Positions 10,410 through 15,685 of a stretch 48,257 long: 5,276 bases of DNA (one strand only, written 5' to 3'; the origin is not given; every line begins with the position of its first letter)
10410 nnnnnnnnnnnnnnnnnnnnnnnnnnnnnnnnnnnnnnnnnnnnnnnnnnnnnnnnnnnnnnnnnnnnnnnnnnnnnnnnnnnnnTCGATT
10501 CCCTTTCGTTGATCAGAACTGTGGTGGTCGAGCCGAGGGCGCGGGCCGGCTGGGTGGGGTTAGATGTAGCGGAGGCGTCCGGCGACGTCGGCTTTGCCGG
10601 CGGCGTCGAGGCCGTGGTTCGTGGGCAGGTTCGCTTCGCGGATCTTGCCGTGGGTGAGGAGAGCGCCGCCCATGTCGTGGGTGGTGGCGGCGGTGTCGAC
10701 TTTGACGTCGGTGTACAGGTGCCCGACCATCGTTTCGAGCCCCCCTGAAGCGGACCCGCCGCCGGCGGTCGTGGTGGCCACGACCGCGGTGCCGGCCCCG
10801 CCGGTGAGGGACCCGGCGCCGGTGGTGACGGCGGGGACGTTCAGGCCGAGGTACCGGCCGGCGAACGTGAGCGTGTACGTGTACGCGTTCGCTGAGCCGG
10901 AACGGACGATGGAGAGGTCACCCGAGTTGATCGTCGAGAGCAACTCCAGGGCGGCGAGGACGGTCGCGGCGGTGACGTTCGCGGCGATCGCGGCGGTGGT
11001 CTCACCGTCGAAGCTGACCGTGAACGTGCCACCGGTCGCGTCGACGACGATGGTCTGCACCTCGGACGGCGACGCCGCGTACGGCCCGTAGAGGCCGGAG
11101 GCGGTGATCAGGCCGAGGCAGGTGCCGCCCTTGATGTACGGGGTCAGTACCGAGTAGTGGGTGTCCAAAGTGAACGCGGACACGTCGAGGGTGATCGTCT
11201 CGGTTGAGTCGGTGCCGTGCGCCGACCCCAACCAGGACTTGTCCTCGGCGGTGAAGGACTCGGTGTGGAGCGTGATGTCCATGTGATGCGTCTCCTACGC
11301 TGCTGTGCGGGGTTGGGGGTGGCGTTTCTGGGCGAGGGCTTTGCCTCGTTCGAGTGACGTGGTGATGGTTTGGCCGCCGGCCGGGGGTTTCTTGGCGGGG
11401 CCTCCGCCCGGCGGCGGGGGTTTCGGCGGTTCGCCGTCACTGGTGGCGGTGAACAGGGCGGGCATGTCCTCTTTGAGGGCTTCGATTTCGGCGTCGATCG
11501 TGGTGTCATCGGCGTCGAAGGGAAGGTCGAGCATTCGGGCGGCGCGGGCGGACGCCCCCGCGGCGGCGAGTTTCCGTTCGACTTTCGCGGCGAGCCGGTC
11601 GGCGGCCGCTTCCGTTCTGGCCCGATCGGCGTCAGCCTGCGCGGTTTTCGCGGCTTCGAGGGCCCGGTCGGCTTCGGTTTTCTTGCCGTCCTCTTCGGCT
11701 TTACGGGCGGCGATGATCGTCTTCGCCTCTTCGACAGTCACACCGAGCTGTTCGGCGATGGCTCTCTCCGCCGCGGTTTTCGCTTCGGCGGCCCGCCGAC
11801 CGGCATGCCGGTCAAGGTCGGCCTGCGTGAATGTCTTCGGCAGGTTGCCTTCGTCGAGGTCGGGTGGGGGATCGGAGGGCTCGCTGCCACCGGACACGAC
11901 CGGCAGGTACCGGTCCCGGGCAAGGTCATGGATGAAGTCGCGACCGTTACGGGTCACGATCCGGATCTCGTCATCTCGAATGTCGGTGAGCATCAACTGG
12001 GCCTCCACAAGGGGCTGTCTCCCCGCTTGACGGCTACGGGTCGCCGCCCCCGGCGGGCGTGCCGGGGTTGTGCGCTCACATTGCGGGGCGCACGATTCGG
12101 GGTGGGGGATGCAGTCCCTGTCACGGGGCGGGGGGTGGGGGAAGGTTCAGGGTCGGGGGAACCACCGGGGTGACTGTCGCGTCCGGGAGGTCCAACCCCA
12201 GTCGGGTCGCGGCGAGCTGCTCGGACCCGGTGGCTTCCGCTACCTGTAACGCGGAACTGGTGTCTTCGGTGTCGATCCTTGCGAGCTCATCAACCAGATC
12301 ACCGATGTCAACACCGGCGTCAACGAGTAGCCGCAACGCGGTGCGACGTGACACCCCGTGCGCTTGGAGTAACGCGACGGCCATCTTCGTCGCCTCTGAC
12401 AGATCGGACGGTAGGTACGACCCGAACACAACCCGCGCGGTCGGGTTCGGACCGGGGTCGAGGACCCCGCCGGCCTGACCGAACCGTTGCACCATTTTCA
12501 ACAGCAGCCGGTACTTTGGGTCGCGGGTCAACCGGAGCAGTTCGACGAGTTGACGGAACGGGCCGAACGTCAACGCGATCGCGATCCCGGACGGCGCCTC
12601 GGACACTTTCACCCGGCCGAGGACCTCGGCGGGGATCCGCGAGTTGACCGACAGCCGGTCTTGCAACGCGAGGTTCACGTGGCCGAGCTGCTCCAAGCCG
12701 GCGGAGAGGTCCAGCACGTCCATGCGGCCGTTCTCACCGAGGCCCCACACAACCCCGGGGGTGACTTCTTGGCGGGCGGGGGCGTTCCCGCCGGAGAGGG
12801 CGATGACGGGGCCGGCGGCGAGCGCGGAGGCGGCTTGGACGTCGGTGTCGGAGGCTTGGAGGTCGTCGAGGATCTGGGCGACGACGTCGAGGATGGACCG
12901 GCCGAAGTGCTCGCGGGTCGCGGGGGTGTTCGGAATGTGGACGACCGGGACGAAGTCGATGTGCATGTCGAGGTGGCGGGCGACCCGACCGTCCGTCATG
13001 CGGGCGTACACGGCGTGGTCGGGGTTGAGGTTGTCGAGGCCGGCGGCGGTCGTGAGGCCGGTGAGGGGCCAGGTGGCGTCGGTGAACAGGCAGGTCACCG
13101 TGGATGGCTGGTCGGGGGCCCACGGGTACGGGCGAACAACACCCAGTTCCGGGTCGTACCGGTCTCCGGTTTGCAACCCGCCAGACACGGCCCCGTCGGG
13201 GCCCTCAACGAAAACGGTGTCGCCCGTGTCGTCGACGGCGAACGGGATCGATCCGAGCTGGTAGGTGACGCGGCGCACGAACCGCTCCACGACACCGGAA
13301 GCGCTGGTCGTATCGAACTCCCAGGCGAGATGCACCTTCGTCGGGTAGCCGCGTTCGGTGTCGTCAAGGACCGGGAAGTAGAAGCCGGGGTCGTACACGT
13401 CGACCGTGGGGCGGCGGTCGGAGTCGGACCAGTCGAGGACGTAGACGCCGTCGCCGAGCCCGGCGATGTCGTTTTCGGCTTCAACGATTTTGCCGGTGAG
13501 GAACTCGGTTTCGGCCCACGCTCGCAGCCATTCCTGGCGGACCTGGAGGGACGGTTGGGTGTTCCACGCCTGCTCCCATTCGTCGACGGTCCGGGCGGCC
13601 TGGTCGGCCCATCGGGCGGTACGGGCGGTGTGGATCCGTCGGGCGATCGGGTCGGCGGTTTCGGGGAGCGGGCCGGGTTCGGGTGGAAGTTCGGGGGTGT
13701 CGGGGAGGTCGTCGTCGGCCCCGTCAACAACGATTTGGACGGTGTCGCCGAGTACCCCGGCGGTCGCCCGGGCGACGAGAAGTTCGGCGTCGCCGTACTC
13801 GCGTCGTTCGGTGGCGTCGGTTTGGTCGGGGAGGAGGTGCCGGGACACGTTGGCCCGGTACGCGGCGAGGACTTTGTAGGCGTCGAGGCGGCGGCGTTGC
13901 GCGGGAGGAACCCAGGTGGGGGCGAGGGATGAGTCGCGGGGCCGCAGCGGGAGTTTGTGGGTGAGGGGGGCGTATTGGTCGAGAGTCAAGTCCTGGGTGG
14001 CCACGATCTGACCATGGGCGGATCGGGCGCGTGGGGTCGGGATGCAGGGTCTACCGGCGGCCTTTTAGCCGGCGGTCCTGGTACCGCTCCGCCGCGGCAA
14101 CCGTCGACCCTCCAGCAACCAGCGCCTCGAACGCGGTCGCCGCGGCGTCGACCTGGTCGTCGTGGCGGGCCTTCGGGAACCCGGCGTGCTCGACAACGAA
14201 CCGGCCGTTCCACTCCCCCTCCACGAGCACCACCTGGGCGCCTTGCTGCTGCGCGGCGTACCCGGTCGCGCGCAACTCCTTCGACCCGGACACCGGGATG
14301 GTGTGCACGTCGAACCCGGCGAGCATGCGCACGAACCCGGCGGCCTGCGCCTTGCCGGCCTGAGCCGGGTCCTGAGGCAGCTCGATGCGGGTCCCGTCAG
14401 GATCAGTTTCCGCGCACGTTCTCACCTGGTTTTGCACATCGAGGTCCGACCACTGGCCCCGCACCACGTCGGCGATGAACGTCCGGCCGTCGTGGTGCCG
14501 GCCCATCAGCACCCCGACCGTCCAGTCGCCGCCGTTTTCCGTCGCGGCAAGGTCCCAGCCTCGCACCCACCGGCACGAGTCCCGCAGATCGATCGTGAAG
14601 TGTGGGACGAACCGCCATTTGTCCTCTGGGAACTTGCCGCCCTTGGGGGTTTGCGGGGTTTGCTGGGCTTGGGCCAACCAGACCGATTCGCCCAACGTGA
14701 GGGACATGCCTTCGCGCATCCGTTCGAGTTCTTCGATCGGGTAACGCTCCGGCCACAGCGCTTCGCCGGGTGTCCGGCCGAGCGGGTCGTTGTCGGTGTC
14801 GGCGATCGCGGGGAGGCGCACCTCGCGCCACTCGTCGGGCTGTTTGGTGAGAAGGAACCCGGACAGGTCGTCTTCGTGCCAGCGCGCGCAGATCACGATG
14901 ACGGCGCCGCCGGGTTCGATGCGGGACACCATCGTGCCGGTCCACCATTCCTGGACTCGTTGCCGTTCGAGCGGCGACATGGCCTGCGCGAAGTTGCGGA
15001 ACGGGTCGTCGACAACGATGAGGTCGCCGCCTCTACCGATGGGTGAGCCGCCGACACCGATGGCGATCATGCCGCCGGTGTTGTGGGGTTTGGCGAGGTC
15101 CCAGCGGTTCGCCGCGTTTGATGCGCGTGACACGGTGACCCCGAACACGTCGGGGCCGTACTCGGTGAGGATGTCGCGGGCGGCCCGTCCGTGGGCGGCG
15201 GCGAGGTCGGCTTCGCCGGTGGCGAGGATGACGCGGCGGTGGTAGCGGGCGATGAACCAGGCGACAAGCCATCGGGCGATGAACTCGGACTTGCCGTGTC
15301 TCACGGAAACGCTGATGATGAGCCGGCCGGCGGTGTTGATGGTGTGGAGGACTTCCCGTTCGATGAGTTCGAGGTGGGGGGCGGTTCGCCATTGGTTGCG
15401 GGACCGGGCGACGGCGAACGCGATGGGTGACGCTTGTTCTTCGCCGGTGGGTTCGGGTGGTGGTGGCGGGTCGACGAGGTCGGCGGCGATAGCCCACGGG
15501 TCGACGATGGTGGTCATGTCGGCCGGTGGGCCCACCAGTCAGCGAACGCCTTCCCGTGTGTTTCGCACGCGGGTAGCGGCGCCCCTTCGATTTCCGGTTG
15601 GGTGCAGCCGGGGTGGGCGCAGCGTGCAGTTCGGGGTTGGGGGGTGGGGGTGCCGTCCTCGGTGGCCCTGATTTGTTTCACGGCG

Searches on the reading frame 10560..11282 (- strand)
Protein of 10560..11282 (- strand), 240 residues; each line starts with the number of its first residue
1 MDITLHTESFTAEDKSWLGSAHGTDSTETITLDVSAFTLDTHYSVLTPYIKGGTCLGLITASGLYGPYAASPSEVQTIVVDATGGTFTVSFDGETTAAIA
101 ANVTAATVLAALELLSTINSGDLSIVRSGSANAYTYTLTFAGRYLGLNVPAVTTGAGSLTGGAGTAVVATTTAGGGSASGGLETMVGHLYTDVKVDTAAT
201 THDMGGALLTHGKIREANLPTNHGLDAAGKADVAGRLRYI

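Call 13: search_protein_families(library=pfam, proteins=[window:10560-11282:-], max_evalue=0.01)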
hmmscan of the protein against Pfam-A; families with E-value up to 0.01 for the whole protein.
window:10560-11282:- (240 aa): 0 families

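Call 14: search_protein_families(library=phrogs, proteins=[window:10560-11282:-], max_evalue=0.001)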
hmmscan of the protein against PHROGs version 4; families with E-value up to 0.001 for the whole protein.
window:10560-11282:- (240 aa): 4 families
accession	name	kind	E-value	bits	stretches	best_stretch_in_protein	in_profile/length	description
phrog_3583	-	head and packaging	4.3e-32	111.6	1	2-228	7-124/155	head decoration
phrog_5042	-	unknown function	5.6e-07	30.4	1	76-189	115-215/227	-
phrog_2839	-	tail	8e-05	22.3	1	75-156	63-143/581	tail sheath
phrog_10909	-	tail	0.00021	21.8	1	71-168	202-288/290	major tail protein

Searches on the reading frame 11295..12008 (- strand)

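Call 13: search_protein_families(library=pfam, proteins=[window:11295-12008:-], max_evalue=0.01)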
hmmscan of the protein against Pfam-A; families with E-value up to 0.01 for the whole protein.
window:11295-12008:- (237 aa): 1 family
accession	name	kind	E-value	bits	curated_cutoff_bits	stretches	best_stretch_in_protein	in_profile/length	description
PF06810.17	Phage_scaffold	-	3.8e-07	30.7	35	1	77-203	35-168/170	Phage capsid assembly scaffolding protein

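Call 14: search_protein_families(library=phrogs, proteins=[window:11295-12008:-], max_evalue=0.001)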
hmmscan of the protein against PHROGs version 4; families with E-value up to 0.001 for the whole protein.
window:11295-12008:- (237 aa): 3 families
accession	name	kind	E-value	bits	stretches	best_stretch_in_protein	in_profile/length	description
phrog_2303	-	head and packaging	1.1e-14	55.8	1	52-213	44-203/219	head scaffolding protein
phrog_194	-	head and packaging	1.2e-09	39.4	1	102-216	72-198/335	head scaffolding protein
phrog_1793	-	head and packaging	2e-06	29.1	1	46-227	29-175/193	head scaffolding protein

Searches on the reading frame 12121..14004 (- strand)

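Call 13: search_protein_families(library=pfam, proteins=[window:12121-14004:-], max_evalue=0.01)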
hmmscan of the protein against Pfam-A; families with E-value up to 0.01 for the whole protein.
window:12121-14004:- (627 aa): 0 families

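Call 14: search_protein_families(library=phrogs, proteins=[window:12121-14004:-], max_evalue=0.001)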
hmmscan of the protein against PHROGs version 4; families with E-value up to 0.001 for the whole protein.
window:12121-14004:- (627 aa): 2 families
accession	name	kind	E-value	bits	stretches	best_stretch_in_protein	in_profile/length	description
phrog_64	-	head and packaging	1.5e-09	37.9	1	188-587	185-501/547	portal protein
phrog_104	-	head and packaging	2.4e-05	24.2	1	298-563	167-453/550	portal protein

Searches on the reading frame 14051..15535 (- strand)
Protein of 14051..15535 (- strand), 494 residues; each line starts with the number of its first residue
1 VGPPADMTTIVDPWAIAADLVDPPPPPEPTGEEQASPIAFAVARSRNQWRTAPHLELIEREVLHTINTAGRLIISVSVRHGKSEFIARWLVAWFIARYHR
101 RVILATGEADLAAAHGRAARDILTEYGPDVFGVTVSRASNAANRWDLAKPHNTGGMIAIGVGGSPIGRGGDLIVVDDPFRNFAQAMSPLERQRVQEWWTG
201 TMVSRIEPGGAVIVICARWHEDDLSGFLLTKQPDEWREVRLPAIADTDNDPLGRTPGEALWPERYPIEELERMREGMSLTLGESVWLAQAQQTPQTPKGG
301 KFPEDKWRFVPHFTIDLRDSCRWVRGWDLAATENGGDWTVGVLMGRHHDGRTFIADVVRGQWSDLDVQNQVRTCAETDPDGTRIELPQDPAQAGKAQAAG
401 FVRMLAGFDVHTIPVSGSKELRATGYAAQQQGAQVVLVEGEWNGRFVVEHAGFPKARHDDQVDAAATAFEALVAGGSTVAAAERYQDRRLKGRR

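Call 13: search_protein_families(library=pfam, proteins=[window:14051-15535:-], max_evalue=0.01)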
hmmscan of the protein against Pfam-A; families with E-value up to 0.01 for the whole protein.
window:14051-15535:- (494 aa): 2 families
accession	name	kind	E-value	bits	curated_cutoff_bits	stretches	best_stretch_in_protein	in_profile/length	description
PF17289.8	Terminase_6C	-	3.9e-12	46.8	22.6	1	325-470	1-153/155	Terminase RNaseH-like domain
PF03237.21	Terminase_6N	-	2.8e-06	27.6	22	1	74-276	2-198/215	Terminase large subunit, T4likevirus-type, N-terminal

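Call 14: search_protein_families(library=phrogs, proteins=[window:14051-15535:-], max_evalue=0.001)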
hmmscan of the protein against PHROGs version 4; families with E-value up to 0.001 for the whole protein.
window:14051-15535:- (494 aa): 7 families
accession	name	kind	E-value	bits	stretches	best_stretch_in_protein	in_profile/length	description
phrog_38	-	head and packaging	6e-81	274.2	1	49-482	285-713/760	terminase large subunit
phrog_979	-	head and packaging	1.3e-35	124.2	1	299-474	412-601/642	terminase large subunit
phrog_4758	-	head and packaging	4.4e-35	122.2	1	48-247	35-239/243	terminase large subunit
phrog_12171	-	head and packaging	1.5e-27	96.9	1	382-477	5-100/110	terminase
phrog_5573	-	head and packaging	3.8e-19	70.1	1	233-477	9-239/250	terminase large subunit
phrog_30251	-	head and packaging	1.4e-13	51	1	72-241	58-234/799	terminase large subunit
phrog_9453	-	head and packaging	3.2e-11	44.3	1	320-473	27-211/233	terminase large subunit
